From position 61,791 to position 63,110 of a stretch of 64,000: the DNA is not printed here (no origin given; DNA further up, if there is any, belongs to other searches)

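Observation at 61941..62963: Arbitrium-type (AimR-family) receptor gene embedded between the core sporulation genes spoIIQ and spoIIID, with no phage context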

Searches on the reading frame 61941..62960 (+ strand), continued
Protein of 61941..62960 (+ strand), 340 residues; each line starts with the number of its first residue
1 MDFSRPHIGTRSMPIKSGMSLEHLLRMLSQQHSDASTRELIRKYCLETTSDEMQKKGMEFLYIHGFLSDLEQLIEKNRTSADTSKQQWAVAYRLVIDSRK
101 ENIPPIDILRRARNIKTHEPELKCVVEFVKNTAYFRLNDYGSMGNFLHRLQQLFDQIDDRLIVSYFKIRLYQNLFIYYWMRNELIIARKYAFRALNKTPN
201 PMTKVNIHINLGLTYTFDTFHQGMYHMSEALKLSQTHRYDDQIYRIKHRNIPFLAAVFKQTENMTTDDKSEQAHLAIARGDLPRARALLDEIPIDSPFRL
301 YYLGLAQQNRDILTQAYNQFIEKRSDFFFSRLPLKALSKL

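Call 12: find_related_loci(query=A1, collection=genome_contigs, flank=10000)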
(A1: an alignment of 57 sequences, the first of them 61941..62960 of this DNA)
Query A1 (340 aa) in genome_contigs; peptide patterns used: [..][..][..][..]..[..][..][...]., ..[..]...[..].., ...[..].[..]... (x = any residue, [..] = any of these).
195 stretches matched a pattern; 137 encode a relative of the query (tblastn E <= 1e-3); the best 80 are kept; 80 distinct loci.
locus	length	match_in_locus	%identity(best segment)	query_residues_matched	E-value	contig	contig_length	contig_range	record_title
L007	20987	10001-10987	58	12-340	3e-134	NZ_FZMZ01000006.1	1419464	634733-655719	Virgibacillus ndiopensis strain Marseille-P3835, whole genome shotgun sequence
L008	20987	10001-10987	53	12-340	1e-122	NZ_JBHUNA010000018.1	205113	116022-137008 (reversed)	Lentibacillus juripiscarius strain TISTR 1535 platanus_K_21_77_18, whole genome shotgun sequence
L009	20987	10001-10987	58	12-340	8e-131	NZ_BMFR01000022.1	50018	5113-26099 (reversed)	Virgibacillus oceani strain CGMCC 1.12754 sequence22, whole genome shotgun sequence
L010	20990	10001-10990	53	12-340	1e-121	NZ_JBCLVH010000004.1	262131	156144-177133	Lentibacillus sp. N15 N15_scaffold4, whole genome shotgun sequence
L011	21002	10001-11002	51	7-340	1e-121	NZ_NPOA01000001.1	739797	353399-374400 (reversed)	Virgibacillus profundi strain P3-H5 NODE_1_length_739797_cov_115.736, whole genome shotgun sequence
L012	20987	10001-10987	53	12-340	6e-121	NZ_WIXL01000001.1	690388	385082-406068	Oceanobacillus halotolerans strain YIM 98839 Scaffold1, whole genome shotgun sequence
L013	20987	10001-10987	52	12-340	4e-119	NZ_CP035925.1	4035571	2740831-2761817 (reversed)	Lentibacillus sp. CBA3610 chromosome, complete genome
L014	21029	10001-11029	50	1-340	2e-118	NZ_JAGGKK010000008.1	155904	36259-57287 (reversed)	Virgibacillus litoralis strain DSM 21085 Ga0454118_08, whole genome shotgun sequence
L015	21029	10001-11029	50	1-340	1e-117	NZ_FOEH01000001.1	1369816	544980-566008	Virgibacillus subterraneus strain CGMCC 1.7734, whole genome shotgun sequence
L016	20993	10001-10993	50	8-340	4e-117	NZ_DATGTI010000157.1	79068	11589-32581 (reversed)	MAG: Lentibacillus sp. isolate SMAG_U10499 k141_548570, whole genome shotgun sequence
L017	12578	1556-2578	52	3-340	2e-117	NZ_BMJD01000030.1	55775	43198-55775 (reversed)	Lentibacillus populi strain CGMCC 1.15454 sequence030, whole genome shotgun sequence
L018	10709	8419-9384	51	19-340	5e-117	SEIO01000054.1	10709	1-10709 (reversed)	Lentibacillus lipolyticus strain SSKP1-9 NODE_54_length_10709_cov_81.336, whole genome shotgun sequence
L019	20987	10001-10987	53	12-340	1e-116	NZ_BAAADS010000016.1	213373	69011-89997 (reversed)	Virgibacillus siamensis strain JCM 15395 sequence16, whole genome shotgun sequence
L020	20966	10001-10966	51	19-340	1e-115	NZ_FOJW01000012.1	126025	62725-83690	Lentibacillus halodurans strain CGMCC 1.3702, whole genome shotgun sequence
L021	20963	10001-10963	51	20-340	3e-115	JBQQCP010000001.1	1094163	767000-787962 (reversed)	Virgibacillus sp. L01 contig_1, whole genome shotgun sequence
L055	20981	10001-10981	47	15-340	2e-103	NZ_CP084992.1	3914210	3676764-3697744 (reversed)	Virgibacillus necropolis strain WLG-406 chromosome, complete genome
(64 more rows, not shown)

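Call 17: predict_structure(alignment_id=A1)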
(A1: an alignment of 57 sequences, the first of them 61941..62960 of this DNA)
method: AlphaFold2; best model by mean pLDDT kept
length: 340 residues; sequences in the alignment: 57
mean_pLDDT: 92.9   pTM: 0.88
mean pLDDT of the five models: 92.9, 92.6, 92.5, 92.2, 92.1
residues with pLDDT >= 90: 298; 70-90: 24; 50-70: 4; < 50: 14
segments of 3 or more residues with pLDDT < 50: 1-14
pLDDT, mean of each block of 10 residues (from residue 1): 34 56 89 92 93 95 97 97 97 96 95 96 97 94 89 92 96 96 97 97 98 98 98 98 98 98 96 98 98 97 98 98 95 97
secondary structure, 60 per line:
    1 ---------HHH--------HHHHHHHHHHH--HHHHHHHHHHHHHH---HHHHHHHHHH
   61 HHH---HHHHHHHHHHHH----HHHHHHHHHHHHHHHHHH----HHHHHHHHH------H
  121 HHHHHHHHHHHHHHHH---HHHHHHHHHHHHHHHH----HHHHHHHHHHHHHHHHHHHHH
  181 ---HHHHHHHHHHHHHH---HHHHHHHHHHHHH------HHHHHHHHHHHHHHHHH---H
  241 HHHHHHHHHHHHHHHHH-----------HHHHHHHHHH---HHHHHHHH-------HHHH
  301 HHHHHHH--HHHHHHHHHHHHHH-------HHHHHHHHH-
elements in order: H21-31 H34-47 H51-63 H67-78 H83-100 H105-113 H120-136 H140-155 H160-180 H184-197 H201-213 H220-236 H240-257 H269-278 H282-289 H297-307 H310-323 H331-339

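Call 21: fold_search(model_id=the predicted structure, library=pdb)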
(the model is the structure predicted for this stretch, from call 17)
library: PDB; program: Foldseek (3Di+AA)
matches with E <= 10: 1153; with E <= 0.001: 16
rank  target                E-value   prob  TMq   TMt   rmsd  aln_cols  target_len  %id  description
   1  5zvw_A                2.5e-10  1.00  0.77  0.79   4.2       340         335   21  Structure of phAimR-Ligand (released 2018-09-05)
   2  5xyb_B                1.1e-09  1.00  0.82  0.80   3.2       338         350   18  Crystal structure of AimR from Bacillus phage SPbeta (released 2018-08-15)
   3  5zvv_A                1.3e-09  1.00  0.78  0.70   4.1       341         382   21  Structure of SeMet-phAimR (released 2018-09-05)
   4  6hp3_A                1.3e-09  1.00  0.78  0.70   3.6       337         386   18  ARBITRIUM PEPTIDE RECEPTOR FROM SPBETA PHAGE (released 2019-02-13)
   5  6ipx_B                1.7e-09  1.00  0.80  0.71   3.2       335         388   18  Crystal structure of the apo form transcription factor (released 2019-01-23)
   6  5xyb_A                1.7e-09  1.00  0.79  0.77   3.7       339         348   18  Crystal structure of AimR from Bacillus phage SPbeta (released 2018-08-15)
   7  9f36_A                2.5e-09  1.00  0.80  0.80   3.2       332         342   17  Crystal estructure of AimR from ATCC13952 phage (released 2025-05-14)
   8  6jg9_A                2.5e-09  1.00  0.80  0.71   3.6       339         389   18  Crystal structure of AimR in complex with arbitrium peptide (released 2019-07-03)
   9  5zw6_A                2.7e-09  1.00  0.78  0.68   3.7       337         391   18  Structure of spAimR (released 2018-09-05)
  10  6s7i_B                2.7e-09  1.00  0.75  0.67   4.1       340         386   18  Arbitrium receptor from a Bacillus subtilis Katmira33 phage (released 2021-04-14)
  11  5y24_A                3.6e-09  1.00  0.80  0.79   3.5       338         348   18  Crystal structure of AimR from Bacillus phage SPbeta in complex with its signalling peptide (released 2018-09-19)
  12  6s7i_A                4.1e-09  1.00  0.75  0.67   3.9       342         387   18  Arbitrium receptor from a Bacillus subtilis Katmira33 phage (released 2021-04-14)
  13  9f36_B                6.8e-09  1.00  0.74  0.73   4.3       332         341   18  Crystal estructure of AimR from ATCC13952 phage (released 2025-05-14)
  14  5zw5_A                9.8e-09  1.00  0.81  0.72   3.3       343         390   17  Structure of SeMet-spAimR (released 2018-08-29)
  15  6jg8_B                1.6e-08  1.00  0.75  0.66   4.1       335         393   18  Crystal structure of AimR in complex with DNA (released 2019-07-03)
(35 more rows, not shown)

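Call 25: search_dna_similar(query=window:61941-62960:+, collection=phages, mode=protein, max_evalue=0.001, max_rows=25)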
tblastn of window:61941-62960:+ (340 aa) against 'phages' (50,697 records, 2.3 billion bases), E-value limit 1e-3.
Records with a match: 16; places in all: 16; records where one place covers at least 80% of the query: 15.
Best place of each record, by identity: <60% 16.
By first word of the organism name: Bacillus 16.
By host as written in the record: Bacillus thuringiensis 2; Bacillus cereus 2; Bacillus thuringiensis VKM B-83 2; Bacillus thuringiensis subsp. Kurstaki 2; Bacillus thuringiensis serovar tenebrionis strain YBT-1765 2; Bacillus cereus 367-H 1; Bacillus cereus NC7401/2455 1; Bacillus cereus IS075 1; and 3 more.
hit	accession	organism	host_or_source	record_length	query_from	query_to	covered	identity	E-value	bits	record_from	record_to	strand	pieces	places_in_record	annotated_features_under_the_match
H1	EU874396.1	Bacillus phage IEBH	Bacillus thuringiensis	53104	38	337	88%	25.1%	3e-6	55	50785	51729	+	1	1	helix-turn-helix protein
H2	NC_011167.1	Bacillus phage IEBH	Bacillus thuringiensis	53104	38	337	88%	25.1%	3e-6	55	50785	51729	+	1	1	transcriptional regulator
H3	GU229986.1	Bacillus phage 250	Bacillus cereus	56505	38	337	88%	25.1%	3e-6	55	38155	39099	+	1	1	helix-turn-helix domain protein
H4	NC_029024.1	Bacillus phage 250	Bacillus cereus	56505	38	337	88%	25.1%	3e-6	55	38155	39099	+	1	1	transcriptional regulator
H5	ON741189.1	Bacillus phage vB_BceS_LY4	Bacillus cereus 367-H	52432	27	333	90%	23.6%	3e-16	86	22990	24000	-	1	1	helix-turn-helix transcriptional regulator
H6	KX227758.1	Bacillus phage PfNC7401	Bacillus cereus NC7401/2455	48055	10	337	96%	21.6%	5e-14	79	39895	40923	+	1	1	helix-turn-helix protein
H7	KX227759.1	Bacillus phage PfIS075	Bacillus cereus IS075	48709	10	337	96%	21.6%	5e-14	79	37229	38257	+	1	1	helix-turn-helix protein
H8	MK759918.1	Bacillus phage vB_BtS_B83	Bacillus thuringiensis VKM B-83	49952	32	333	89%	20.7%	1e-6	57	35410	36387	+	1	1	XRE-family transcriptional regulator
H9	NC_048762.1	Bacillus phage vB_BtS_B83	Bacillus thuringiensis VKM B-83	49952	32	333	89%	20.7%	1e-6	57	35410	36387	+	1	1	transcriptional regulator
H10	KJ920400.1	Bacillus phage Waukesha92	Bacillus thuringiensis subsp. Kurstaki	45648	52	333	83%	22.1%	2e-9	65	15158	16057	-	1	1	hypothetical protein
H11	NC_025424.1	Bacillus phage Waukesha92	Bacillus thuringiensis subsp. Kurstaki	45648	52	333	83%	22.1%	2e-9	65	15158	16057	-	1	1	transcriptional regulator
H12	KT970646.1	Bacillus phage phiS58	Bacillus cereus S58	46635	52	333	83%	22.1%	2e-9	65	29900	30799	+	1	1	DNA-binding helix-turn-helix protein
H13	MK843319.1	Bacillus phage vB_BthS-TP21T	-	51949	52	333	83%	22.1%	2e-9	65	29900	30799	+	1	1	DNA-binding helix-turn-helix protein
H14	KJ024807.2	Bacillus phage vB_BtS_BMBtp3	Bacillus thuringiensis serovar ...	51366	52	333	83%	21.8%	3e-8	61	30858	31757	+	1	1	hypothetical protein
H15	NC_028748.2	Bacillus phage vB_BtS_BMBtp3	Bacillus thuringiensis serovar ...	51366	52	333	83%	21.8%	3e-8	61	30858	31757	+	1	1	transcriptional regulator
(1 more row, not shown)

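Call 26: find_related_loci(query=A1, collection=viral_contigs, flank=8000)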
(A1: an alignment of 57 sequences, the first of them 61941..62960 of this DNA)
Query A1 (340 aa) in viral_contigs; peptide patterns used: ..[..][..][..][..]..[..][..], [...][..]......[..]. (x = any residue, [..] = any of these).
77 stretches matched a pattern, but none encodes a relative of the query by tblastn (E <= 1e-3).

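Call 27: search_dna_similar(query=window:61941-62960:+, collection=plasmids, mode=protein, max_evalue=0.001, max_rows=15)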
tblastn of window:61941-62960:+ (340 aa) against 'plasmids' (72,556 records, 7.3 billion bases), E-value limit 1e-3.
Records with a match: 247; places in all: 253; records where one place covers at least 80% of the query: 237.
Best place of each record, by identity: <60% 247.
By first word of the organism name: Bacillus 245; Bacillaceae 1; [Bacillus 1.
By predicted mobility (MOB-suite, as given by PLSDB): non-mobilizable 166; conjugative 80; mobilizable 1.
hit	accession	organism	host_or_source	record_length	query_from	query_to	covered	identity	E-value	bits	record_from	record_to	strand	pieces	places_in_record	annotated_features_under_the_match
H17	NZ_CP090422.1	Bacillus cereus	single cell,mangrove sediment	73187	6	337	98%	24.6%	1e-7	61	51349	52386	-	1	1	AimR family lysis-lysogeny pheromone receptor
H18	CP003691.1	Bacillus thuringiensis MC28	-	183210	1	339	100%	24.0%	3e-7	60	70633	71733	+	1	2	Prophage helix-turn-helix protein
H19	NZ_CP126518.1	Bacillus toyonensis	bacterial isolate,warm, humid forested ...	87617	6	337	98%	23.7%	3e-7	60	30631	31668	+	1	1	AimR family lysis-lysogeny pheromone receptor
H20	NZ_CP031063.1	Bacillus sp. AR4-2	cell culture,soil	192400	10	339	97%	23.8%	4e-14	81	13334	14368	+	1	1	AimR family lysis-lysogeny pheromone receptor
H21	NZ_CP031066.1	Bacillus sp. SH8-8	cell culture,soil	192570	10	339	97%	23.8%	4e-14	81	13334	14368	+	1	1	AimR family lysis-lysogeny pheromone receptor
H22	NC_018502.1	Bacillus thuringiensis HD-771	-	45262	38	338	89%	25.9%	4e-8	62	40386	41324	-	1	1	AimR family lysis-lysogeny pheromone receptor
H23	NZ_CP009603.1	Bacillus cereus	soil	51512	34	338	90%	25.2%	2e-17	91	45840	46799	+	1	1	AimR family lysis-lysogeny pheromone receptor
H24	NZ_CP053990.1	Bacillus cereus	-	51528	34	338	90%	25.2%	2e-17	91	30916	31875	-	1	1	AimR family lysis-lysogeny pheromone receptor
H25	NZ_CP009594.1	Bacillus cereus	-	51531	34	338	90%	25.2%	2e-17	91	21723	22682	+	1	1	AimR family lysis-lysogeny pheromone receptor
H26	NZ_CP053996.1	Bacillus cereus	-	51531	34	338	90%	25.2%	2e-17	91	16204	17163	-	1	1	AimR family lysis-lysogeny pheromone receptor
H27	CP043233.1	Bacillus thuringiensis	whole organism,soil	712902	20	335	93%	24.3%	8e-14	80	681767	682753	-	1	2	hypothetical protein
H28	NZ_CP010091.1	Bacillus thuringiensis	Dendrolimus sibericus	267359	20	335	93%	24.3%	8e-14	80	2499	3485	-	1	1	AimR family lysis-lysogeny pheromone receptor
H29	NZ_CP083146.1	Bacillus thuringiensis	whole organism,Biopesticide Agree WP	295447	20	335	93%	24.3%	8e-14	80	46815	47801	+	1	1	AimR family lysis-lysogeny pheromone receptor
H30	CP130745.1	Bacillus thuringiensis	rhizhosphere soil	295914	20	335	93%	24.3%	8e-14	80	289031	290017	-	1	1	AimR family lysis-lysogeny pheromone receptor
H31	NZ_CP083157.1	Bacillus thuringiensis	whole organism,Biopesticide XenTari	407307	20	335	93%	24.3%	8e-14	80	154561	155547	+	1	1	AimR family lysis-lysogeny pheromone receptor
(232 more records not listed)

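Call 28: get_annotated_region(hit=H6, flank=1500)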
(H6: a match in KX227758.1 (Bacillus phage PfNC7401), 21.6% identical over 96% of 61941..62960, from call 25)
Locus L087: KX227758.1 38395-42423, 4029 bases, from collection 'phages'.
description: Bacillus phage PfNC7401, complete genome.
organism: Bacillus phage PfNC7401 (NCBI taxid 1868601)
taxonomy: Viruses; Duplodnaviria; Heunggongvirae; Uroviricota; Caudoviricetes; Cecivirus
host: Bacillus cereus NC7401/2455; source: -; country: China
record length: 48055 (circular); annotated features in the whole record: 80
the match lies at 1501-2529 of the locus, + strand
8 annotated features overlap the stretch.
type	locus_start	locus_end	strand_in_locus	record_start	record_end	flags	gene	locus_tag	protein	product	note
CDS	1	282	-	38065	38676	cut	-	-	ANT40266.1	hypothetical protein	-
CDS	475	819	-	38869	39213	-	-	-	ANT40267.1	prorepressor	-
CDS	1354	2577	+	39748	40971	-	-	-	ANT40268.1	helix-turn-helix protein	-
CDS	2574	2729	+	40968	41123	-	-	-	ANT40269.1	hypothetical protein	-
CDS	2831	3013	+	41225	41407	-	-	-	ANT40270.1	hypothetical protein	-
CDS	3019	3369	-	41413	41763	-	-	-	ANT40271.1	transcriptional regulator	-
CDS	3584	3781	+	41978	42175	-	-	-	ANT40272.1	helix-turn-helix domain protein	-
CDS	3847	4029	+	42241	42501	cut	-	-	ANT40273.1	hypothetical protein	-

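Call 29: get_annotated_region(hit=H5, flank=1500)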
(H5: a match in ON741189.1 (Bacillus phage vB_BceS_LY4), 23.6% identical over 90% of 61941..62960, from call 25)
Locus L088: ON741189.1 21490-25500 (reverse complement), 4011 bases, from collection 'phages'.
description: Bacillus phage vB_BceS_LY4, complete genome.
organism: Bacillus phage vB_BceS_LY4 (NCBI taxid 2961707)
taxonomy: Viruses; Duplodnaviria; Heunggongvirae; Uroviricota; Caudoviricetes; Cecivirus
host: Bacillus cereus 367-H; source: -; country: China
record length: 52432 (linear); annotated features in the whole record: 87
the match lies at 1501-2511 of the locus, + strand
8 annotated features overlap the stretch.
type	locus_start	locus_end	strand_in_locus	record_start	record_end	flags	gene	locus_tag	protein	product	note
CDS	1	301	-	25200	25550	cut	-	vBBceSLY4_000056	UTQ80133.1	hypothetical protein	-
CDS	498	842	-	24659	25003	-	-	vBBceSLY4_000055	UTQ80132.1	immunity repressor protein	-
CDS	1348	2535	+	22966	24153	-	-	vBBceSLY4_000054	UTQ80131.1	helix-turn-helix transcriptional regulator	-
CDS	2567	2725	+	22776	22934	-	-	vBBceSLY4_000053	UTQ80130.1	hypothetical protein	-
CDS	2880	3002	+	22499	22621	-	-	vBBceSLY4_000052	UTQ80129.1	hypothetical protein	-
CDS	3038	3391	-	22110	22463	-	-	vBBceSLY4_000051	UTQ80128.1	repressor protein C2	-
CDS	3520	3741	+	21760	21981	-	-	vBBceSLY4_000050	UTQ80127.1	helix-turn-helix transcriptional regulator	-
CDS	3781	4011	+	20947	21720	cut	-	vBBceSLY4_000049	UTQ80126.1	antirepressor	antirepressor Ant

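Call 30: get_annotated_region(hit=H23, flank=1500)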
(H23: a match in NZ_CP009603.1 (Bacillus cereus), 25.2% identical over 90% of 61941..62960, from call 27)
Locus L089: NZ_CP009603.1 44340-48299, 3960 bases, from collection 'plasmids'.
description: Bacillus cereus strain S2-8 plasmid pBFR_3, complete sequence
organism: Bacillus cereus (NCBI taxid 1396)
taxonomy: Bacteria; Bacillota; Bacilli; Bacillales; Bacillaceae; Bacillus; Bacillus cereus
host: -; source: soil; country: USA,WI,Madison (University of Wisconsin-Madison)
typing (MOB-suite, as given by PLSDB): non-mobilizable; replicon rep_cluster_1436
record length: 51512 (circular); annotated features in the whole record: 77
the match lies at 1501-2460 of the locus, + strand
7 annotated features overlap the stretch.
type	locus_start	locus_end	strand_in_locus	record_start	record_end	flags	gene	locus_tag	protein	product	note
CDS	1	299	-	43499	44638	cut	-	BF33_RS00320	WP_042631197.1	excalibur calcium-binding domain-containing protein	-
CDS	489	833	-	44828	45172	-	-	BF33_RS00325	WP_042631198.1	helix-turn-helix transcriptional regulator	-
CDS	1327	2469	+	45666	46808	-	-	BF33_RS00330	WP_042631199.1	AimR family lysis-lysogeny pheromone receptor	-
CDS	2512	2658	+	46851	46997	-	-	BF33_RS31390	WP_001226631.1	hypothetical protein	-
CDS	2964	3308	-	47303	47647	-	-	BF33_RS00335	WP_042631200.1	helix-turn-helix transcriptional regulator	-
CDS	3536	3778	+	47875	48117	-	-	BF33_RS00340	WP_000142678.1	helix-turn-helix transcriptional regulator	-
CDS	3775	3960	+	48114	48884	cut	-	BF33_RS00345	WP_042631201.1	phage antirepressor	-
